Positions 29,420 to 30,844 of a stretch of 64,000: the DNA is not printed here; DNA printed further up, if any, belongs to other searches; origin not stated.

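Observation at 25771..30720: Lower-GC 4.9 kb orphan cassette wedged between flagellin-glycosylation genes and the flagellin promoter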

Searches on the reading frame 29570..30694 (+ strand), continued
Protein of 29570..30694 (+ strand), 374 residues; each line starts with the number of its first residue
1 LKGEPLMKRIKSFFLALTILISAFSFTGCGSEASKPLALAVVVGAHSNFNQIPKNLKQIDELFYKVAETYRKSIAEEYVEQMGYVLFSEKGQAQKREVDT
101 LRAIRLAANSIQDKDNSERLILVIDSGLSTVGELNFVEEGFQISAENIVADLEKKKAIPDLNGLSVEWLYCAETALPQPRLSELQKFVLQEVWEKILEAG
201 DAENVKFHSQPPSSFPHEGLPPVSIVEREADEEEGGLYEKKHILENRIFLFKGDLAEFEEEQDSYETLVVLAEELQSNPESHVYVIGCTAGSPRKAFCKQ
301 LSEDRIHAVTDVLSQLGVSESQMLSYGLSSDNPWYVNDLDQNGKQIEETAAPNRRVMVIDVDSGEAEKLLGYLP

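Call 20: search_protein_families(library=pfam, proteins=[L020:7155-7316:+, L020:7329-7760:+, L020:7932-8597:+, L020:8563-9033:+, L020:9037-9987:+, L020:11245-11631:+, L020:11643-12167:+, L020:12173-13465:+, L020:13492-14628:+, L020:14645-15031:+], max_evalue=0.1)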
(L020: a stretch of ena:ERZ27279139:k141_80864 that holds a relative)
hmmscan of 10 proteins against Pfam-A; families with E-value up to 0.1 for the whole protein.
L020:7155-7316:+ (53 aa): 16 families
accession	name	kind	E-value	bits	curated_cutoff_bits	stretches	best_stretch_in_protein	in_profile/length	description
PF09723.15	Zn_ribbon_8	-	0.00079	19.8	34.4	1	17-52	6-40/41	Zinc ribbon domain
PF13248.11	Zn_ribbon_3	-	0.0021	17.9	27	0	16-25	2-11/26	zinc-ribbon domain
PF05129.18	Zn_ribbon_Elf1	-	0.0039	17.7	29.8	1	5-52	11-60/79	Transcription elongation factor Elf1 like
PF13824.12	zf-Mss51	-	0.01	16.4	27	0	17-26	15-24/55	Zinc-finger of mitochondrial splicing suppressor 51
PF17848.7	Zn_ribbon_ACC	-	0.012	16.3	24.5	0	17-26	2-11/26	Acetyl-CoA carboxylase zinc finger domain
PF19108.5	DUF5795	-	0.012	16.1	27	1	7-26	52-71/74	Family of unknown function (DUF5795)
PF19134.6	DUF5817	-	0.013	15.9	31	0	14-30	19-35/57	Domain of unknown function (DUF5817)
PF18439.7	zf_UBZ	-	0.03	14.4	25.6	0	16-23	2-9/32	Ubiquitin-Binding Zinc Finger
PF07754.17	HVO_2753_ZBP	-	0.033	14.4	33.2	0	33-52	11-30/46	Small zinc finger protein HVO_2753-like, Zn-binding pocket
PF22995.2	C2CH-3rd_BIRD-IDD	-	0.039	14.1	27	0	41-51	4-14/25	BIRD-IDD transcription factor, third C2HC zinc finger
PF13717.11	Zn_ribbon_4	-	0.041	14.3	30.3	0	39-47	26-34/36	zinc-ribbon domain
PF01096.23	Zn_ribbon_TFIIS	-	0.045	14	21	0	40-48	2-10/39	Transcription factor S-II (TFIIS)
PF13240.11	Zn_Ribbon_1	-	0.052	13.8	25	0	18-24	1-7/23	zinc-ribbon domain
PF24292.1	DUF7479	-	0.055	14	27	0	11-35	25-49/60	Domain of unknown function (DUF7479)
PF24460.1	DUF7575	-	0.096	12.5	28.5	0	18-27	5-14/28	Domain of unknown function (DUF7575)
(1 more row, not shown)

L020:7329-7760:+ (143 aa): 1 family
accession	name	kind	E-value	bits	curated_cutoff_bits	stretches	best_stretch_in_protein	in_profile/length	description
PF14464.11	Prok-JAB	-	0.00012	22.3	25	1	22-101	16-94/114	Prokaryotic homologs of the JAB domain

L020:7932-8597:+ (221 aa): 1 family
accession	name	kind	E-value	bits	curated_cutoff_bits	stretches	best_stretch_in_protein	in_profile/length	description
PF05010.19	TACC_C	-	0.028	14.6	29.9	1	52-138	10-96/201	Transforming acidic coiled-coil-containing protein (TACC), C-terminal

L020:8563-9033:+ (156 aa): 1 family
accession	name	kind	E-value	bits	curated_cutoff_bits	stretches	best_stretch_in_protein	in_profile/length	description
PF24921.1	RING_XB3-XBAT31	-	0.094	13.2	50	0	87-109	4-26/57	E3 ubiquitin-protein ligase XB3/XBAT31 RING finger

L020:9037-9987:+ (316 aa): 3 families
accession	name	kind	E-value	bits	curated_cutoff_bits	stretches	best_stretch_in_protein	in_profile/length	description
PF06570.16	DUF1129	-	0.0081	16.2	29.1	1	23-120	69-161/207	Protein of unknown function (DUF1129)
PF13624.11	SurA_N_3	-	0.081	13.2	27.2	0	168-254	15-96/162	SurA-like N-terminal domain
PF20733.2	LRIM1_dimer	-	0.092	13.1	35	0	194-245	57-107/187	Dimerization domain in LRIM1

L020:11245-11631:+ (128 aa): 1 family
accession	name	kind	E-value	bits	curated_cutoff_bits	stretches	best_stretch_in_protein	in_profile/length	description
PF09346.15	SMI1_KNR4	-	0.021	15.9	25.4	1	22-121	1-124/125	SMI1 / KNR4 family (SUKH-1)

L020:11643-12167:+ (174 aa): 1 family
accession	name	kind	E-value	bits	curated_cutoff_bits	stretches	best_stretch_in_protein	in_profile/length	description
PF15636.11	Tox-GHH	-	2.9e-22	78.8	25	1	3-77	1-76/78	GHH signature containing HNH/Endo VII superfamily nuclease toxin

L020:12173-13465:+ (430 aa): 9 families
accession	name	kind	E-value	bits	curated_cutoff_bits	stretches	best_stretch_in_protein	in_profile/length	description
PF10412.15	TrwB_AAD_bind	-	2.6e-32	112.6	20.5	1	51-388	17-334/387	Type IV secretion-system coupling protein DNA-binding domain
PF02534.20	T4SS-DNA_transf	-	5.2e-15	55.7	20.1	1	109-380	106-385/468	Type IV secretory system Conjugative DNA transfer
PF12696.13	TraG-D_C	-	1.5e-14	54.4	22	1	301-381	2-83/126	TraM recognition site of TraD and TraG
PF01935.23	DUF87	-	0.00089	19.9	23.2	1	37-103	10-69/220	Helicase HerA, central domain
PF04851.21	ResIII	-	0.001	19.4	22.5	1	50-88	25-62/164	Type III restriction enzyme, res subunit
PF25199.1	nSTAND_NTPase5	-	0.0065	16.7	34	1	51-93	43-84/145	Novel STAND NTPase 5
PF13401.12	AAA_22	-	0.0069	17.1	27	1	55-87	11-41/130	AAA domain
PF19263.5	DUF5906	-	0.016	16.3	27.6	0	55-101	2-49/114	Family of unknown function (DUF5906)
PF13245.12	AAA_19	-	0.085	13.5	25.1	0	55-85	17-47/134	AAA domain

L020:13492-14628:+ (378 aa): 0 families

L020:14645-15031:+ (128 aa): 0 families

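Call 25: find_related_loci(query=A2, collection=genome_contigs, flank=10000)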
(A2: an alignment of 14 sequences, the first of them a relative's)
Query A2 (409 aa) in genome_contigs; peptide patterns used: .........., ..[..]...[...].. (x = any residue, [..] = any of these).
244 stretches matched a pattern; 2 encode a relative of the query (tblastn E <= 1e-3); 2 distinct loci.
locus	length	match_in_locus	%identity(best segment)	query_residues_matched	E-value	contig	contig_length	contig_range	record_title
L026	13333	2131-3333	80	1-408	0e+0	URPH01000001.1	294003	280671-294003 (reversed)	uncultured Lachnospiraceae bacterium isolate UMGS1214 genome assembly, contig: NODE_2_length_294003_cov_9.205550, whole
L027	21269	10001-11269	56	1-408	1e-150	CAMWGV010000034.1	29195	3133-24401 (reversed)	MAG TPA_asm: uncultured Lachnospiraceae bacterium isolate SRR14411358_bin.1_metawrap_v1.3_MAG genome assembly, contig: N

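Call 26: find_encoding_contigs(protein=P0003, flank=10000, max_places=3)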
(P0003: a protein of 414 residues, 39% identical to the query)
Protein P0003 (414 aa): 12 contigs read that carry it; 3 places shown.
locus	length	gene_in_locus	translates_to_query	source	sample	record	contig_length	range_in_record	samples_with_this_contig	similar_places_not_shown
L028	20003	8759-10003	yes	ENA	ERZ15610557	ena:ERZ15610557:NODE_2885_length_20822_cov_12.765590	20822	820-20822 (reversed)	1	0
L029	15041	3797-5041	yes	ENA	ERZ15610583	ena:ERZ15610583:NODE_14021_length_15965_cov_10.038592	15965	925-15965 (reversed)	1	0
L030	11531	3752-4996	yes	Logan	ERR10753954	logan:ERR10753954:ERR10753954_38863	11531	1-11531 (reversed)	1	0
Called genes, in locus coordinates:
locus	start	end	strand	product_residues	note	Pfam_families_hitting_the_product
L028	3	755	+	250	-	?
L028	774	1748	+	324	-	PF01207:Dus, PF01180:DHO_dh (faint), PF01680:SOR_SNZ (faint), PF00977:His_biosynth (weak)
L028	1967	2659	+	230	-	-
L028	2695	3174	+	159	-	PF03449:GreA_GreB_N, PF01272:GreA_GreB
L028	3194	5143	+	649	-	PF01336:tRNA_anti-codon, PF00152:tRNA-synt_2, PF01588:tRNA_bind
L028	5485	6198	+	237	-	PF00149:Metallophos (weak)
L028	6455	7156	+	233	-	-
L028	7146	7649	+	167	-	-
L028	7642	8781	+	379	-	-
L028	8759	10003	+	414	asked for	PF00691:OmpA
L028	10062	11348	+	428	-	PF00069:Pkinase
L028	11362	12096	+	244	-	-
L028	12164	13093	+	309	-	-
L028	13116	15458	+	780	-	-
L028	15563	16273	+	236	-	PF00092:VWA (weak)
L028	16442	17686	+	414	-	PF00069:Pkinase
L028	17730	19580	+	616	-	PF13672:PP2C_2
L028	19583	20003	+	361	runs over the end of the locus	PF00069:Pkinase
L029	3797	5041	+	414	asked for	PF00691:OmpA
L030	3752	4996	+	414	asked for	PF00691:OmpA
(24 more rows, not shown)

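Call 27: find_encoding_contigs(protein=P0084, flank=10000, max_places=2)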
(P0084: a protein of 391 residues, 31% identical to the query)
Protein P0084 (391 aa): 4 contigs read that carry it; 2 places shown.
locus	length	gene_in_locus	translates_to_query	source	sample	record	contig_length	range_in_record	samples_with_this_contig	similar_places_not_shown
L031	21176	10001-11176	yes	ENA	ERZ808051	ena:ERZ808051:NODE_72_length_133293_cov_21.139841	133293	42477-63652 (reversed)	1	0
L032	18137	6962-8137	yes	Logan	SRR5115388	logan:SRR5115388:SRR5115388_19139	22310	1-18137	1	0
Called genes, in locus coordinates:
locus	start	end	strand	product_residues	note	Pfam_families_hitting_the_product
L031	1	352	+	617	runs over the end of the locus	PF13616:Rotamase_3, PF00639:Rotamase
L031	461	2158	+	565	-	PF00639:Rotamase, PF13616:Rotamase_3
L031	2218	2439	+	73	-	-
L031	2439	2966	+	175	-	PF05683:Fumerase_C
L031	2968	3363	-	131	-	PF04545:Sigma70_r4, PF01381:HTH_3 (weak)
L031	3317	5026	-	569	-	PF00239:Resolvase, PF07508:Recombinase, PF13408:Zn_ribbon_recom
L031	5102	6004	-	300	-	PF19553:DUF6076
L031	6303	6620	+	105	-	PF21983:NikA-like, PF05713:MobC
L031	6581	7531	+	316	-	PF03432:Relaxase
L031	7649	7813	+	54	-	-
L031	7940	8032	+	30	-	-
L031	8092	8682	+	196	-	-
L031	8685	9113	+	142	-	-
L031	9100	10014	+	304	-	-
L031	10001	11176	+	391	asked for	PF00691:OmpA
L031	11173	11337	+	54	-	-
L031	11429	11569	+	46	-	-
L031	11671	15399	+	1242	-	-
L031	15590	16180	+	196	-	PF13672:PP2C_2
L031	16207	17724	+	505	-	-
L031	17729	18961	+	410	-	PF00069:Pkinase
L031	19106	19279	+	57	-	-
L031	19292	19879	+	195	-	PF00574:CLP_protease, PF25145:NfeD1b_N (weak)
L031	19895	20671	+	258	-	-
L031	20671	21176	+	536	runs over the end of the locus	PF02534:T4SS-DNA_transf, PF10412:TrwB_AAD_bind, PF12696:TraG-D_C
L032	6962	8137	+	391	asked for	PF00691:OmpA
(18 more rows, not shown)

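Call 28: find_encoding_contigs(protein=P0086, flank=10000, max_places=2)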
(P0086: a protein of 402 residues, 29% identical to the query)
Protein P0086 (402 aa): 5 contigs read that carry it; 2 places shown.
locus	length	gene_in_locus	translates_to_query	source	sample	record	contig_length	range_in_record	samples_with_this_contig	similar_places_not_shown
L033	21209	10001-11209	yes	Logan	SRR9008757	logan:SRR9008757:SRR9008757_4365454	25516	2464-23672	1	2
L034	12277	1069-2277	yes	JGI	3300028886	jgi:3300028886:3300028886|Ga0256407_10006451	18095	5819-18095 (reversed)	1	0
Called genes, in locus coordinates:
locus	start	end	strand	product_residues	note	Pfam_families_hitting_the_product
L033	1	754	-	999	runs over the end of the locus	PF27248:MJ1674_2nd (weak)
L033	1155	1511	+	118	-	-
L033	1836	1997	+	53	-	-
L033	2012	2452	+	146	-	-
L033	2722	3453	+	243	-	PF25106:VWA_4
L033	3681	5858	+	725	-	PF13672:PP2C_2 (weak)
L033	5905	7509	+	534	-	PF00069:Pkinase, PF17667:Pkinase_fungal (weak), PF07714:PK_Tyr_Ser-Thr (faint)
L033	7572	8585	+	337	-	PF01841:Transglut_core (weak)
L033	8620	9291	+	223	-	-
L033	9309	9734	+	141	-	-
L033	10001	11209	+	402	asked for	PF00691:OmpA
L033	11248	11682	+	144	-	-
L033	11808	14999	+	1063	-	PF09479:Flg_new (weak), PF18998:Flg_new_2 (faint), PF09479:Flg_new, PF00395:SLH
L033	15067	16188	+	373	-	PF01098:FTSW_RODA_SPOVE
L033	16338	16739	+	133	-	-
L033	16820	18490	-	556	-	PF00753:Lactamase_B, PF12706:Lactamase_B_2 (weak)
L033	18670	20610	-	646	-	-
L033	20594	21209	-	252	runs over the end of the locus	-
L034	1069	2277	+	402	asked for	PF00691:OmpA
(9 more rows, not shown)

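Call 32: find_related_loci(query=A2, collection=viral_contigs, flank=10000)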
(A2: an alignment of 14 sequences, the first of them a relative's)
Query A2 (409 aa) in viral_contigs; peptide patterns used: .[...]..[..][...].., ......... (x = any residue, [..] = any of these).
336 stretches matched a pattern, but none encodes a relative of the query by tblastn (E <= 1e-3).

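Call 42: predict_structure(alignment_id=A1)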
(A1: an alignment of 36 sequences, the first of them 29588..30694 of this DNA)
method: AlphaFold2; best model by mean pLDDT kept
length: 368 residues; sequences in the alignment: 36
mean_pLDDT: 86.5   pTM: 0.58
mean pLDDT of the five models: 86.5, 85.3, 84.8, 84.6, 84.3
residues with pLDDT >= 90: 202; 70-90: 130; 50-70: 23; < 50: 13
segments of 3 or more residues with pLDDT < 50: 20-24, 226-233
pLDDT, mean of each block of 10 residues (from residue 1): 71 64 60 89 79 85 75 83 79 93 91 93 92 86 96 97 88 84 95 97 71 82 54 64 96 95 94 95 94 97 98 97 94 95 95 91 87
secondary structure, 60 per line:
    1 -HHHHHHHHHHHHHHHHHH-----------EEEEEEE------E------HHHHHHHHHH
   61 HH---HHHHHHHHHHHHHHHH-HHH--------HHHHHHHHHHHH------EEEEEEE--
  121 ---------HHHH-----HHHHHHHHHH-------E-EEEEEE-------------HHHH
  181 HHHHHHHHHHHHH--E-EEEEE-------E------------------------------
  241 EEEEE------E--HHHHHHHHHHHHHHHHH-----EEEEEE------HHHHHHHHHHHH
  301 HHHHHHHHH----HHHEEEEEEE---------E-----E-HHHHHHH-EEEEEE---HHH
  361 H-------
elements in order: H2-19 E31-37 H51-62 H66-81 H94-105 E112-118 H130-133 H139-148 E158-163 H177-193 E198-202 E241-245 H255-271 E277-282 H289-309 E317-323 H341-347 E349-354 H358-361

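Call 46: fold_search(model_id=the predicted structure, library=pdb)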
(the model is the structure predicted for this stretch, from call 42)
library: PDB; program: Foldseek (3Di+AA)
matches with E <= 10: 1256; with E <= 0.001: 114
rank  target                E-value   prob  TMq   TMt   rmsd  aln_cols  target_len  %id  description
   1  4g4w                  3.5e-08  1.00  0.26  0.85   2.7       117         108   25  Crystal structure of peptidoglycan-associated lipoprotein from Acinetobacter baumannii (released 2013-07-24)
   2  5u1h_A                4.2e-08  1.00  0.27  0.76   2.8       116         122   28  Crystal structure of the C-terminal peptidoglycan binding domain of OprF (PA1777) from Pseudomonas aeruginosa (released 2017-01-11)
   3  6jfw_A                7.3e-08  1.00  0.26  0.64   3.1       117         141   24  Crystal structure of PA0833 periplasmic domain from Pseudomonas aeruginosa reveals an unexpected enlarged peptidoglyca (released 2019-03-20)
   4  5u1h_C                1.4e-07  1.00  0.26  0.74   3.3       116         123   27  Crystal structure of the C-terminal peptidoglycan binding domain of OprF (PA1777) from Pseudomonas aeruginosa (released 2017-01-11)
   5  5n2c_A                4.7e-07  1.00  0.26  0.77   4.0       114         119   24  Crystal structure of the peptidoglycan-associated lipoprotein from Burkholderia cenocepacia (released 2017-07-26)
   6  1oap                  5.0e-07  1.00  0.27  0.88   1.8       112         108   25  Mad structure of the periplasmique domain of the Escherichia coli PAL protein (released 2004-02-13)
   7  3s06_A                5.0e-07  1.00  0.25  0.51  10.2       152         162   22  The crystal structure of the periplasmic domain of Helicobacter pylori MotB (residues 97-256, P3121). (released 2012-03-14)
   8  4b5c_A                5.3e-07  1.00  0.27  0.81   2.1       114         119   25  Crystal structure of the peptidoglycan-associated lipoprotein from Burkholderia pseudomallei (released 2013-08-14)
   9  5wtl_D                5.3e-07  1.00  0.25  0.36   3.9       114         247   25  Crystal structure of the periplasmic portion of outer membrane protein A (OmpA) from Capnocytophaga gingivalis (released 2017-12-13)
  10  3s06_B                5.3e-07  1.00  0.27  0.62   6.5       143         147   24  The crystal structure of the periplasmic domain of Helicobacter pylori MotB (residues 97-256, P3121). (released 2012-03-14)
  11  6u83                  5.6e-07  1.00  0.25  0.57   2.6       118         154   20  OmpA-like domain of FopA1 from Francisella tularensis subsp. tularensis SCHU S4 (released 2019-09-18)
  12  6top_A                6.8e-07  1.00  0.27  0.62   4.9       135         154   18  Structure of the PorE C-terminal domain, a protein of T9SS from Porphyromonas gingivalis (released 2020-06-17)
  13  3td3_D                7.6e-07  1.00  0.26  0.74   2.9       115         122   21  Crystal structure of OmpA-like domain from Acinetobacter baumannii in complex with glycine (released 2011-10-26)
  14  9a2n_MODEL_1_A        7.6e-07  1.00  0.26  0.52  12.6       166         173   20  Model of E. coli Pal by in-cell photo-crosslinking MS and deep learning (released 2023-02-24)
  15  3s0w_A                8.1e-07  1.00  0.23  0.49   6.6       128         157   22  The crystal structure of the periplasmic domain of Helicobacter pylori MotB (residues 78-256). (released 2012-03-14)
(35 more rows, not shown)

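Call 71: search_protein_families(library=pfam, alignment_id=A1, max_evalue=1)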
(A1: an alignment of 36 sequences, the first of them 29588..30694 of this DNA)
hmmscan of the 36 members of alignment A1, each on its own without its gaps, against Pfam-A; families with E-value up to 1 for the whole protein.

A. member 1, window:29588-30694:+ (368 aa): 2 families
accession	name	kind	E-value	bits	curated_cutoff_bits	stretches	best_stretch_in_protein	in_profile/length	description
PF00691.25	OmpA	-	3.6e-06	27.7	27.2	1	255-335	10-92/98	OmpA family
PF00723.27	Glyco_hydro_15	-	0.16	11.3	22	1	38-78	362-408/427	Glycosyl hydrolases family 15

B. families by the number of members that match (of 36 scanned): 24 families
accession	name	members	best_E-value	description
PF00691.25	OmpA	36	2.9e-12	OmpA family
PF13344.12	Hydrolase_6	3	0.0099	Haloacid dehalogenase-like hydrolase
PF16339.10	DUF4969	2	0.076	Domain of unknown function (DUF4969)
PF11125.13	Phage_MS2_lysis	2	0.19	Bacteriophage MS2, lysis protein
PF08495.15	FIST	1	0.02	FIST N domain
PF01637.24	ATPase_2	1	0.029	ATPase domain predominantly from Archaea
PF19138.6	TbsP_N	1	0.048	Transcriptional regulator TbsP-like, N-terminal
PF01729.25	QRPTase_C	1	0.052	Quinolinate phosphoribosyl transferase, C-terminal domain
PF02541.22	Ppx-GppA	1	0.069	Ppx/GppA phosphatase family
PF11769.13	DUF3313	1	0.073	Protein of unknown function (DUF3313)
PF14749.11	Acyl-CoA_ox_N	1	0.073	Acyl-coenzyme A oxidase N-terminal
PF09047.15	MEF2_binding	1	0.076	MEF2 binding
PF08139.17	LPAM_1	1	0.083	Prokaryotic membrane lipoprotein lipid attachment site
PF04312.18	DUF460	1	0.097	Protein of unknown function (DUF460)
PF12092.13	DUF3568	1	0.099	Protein of unknown function (DUF3568)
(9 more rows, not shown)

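Call 86: find_encoding_contigs(protein=P0096, flank=10000, max_places=2)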
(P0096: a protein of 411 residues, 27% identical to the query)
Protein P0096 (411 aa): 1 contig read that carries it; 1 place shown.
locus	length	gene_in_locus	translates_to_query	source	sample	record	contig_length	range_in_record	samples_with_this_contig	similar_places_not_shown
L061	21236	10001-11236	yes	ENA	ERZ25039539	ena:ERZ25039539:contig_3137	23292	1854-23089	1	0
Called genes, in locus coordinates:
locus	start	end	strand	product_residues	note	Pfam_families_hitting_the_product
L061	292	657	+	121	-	PF00239:Resolvase (weak)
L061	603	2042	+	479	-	PF07508:Recombinase, PF13408:Zn_ribbon_recom (weak)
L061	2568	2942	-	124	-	-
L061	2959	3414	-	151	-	-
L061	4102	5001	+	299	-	-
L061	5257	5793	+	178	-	PF04542:Sigma70_r2, PF08281:Sigma70_r4_2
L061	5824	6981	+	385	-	-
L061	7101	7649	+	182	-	-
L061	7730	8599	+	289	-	-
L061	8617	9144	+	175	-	-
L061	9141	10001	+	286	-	-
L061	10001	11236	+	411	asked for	PF00691:OmpA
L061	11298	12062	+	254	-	-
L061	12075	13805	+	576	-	PF14464:Prok-JAB (faint), PF00899:ThiF, PF13241:NAD_binding_7 (weak)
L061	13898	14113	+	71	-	PF21983:NikA-like (weak)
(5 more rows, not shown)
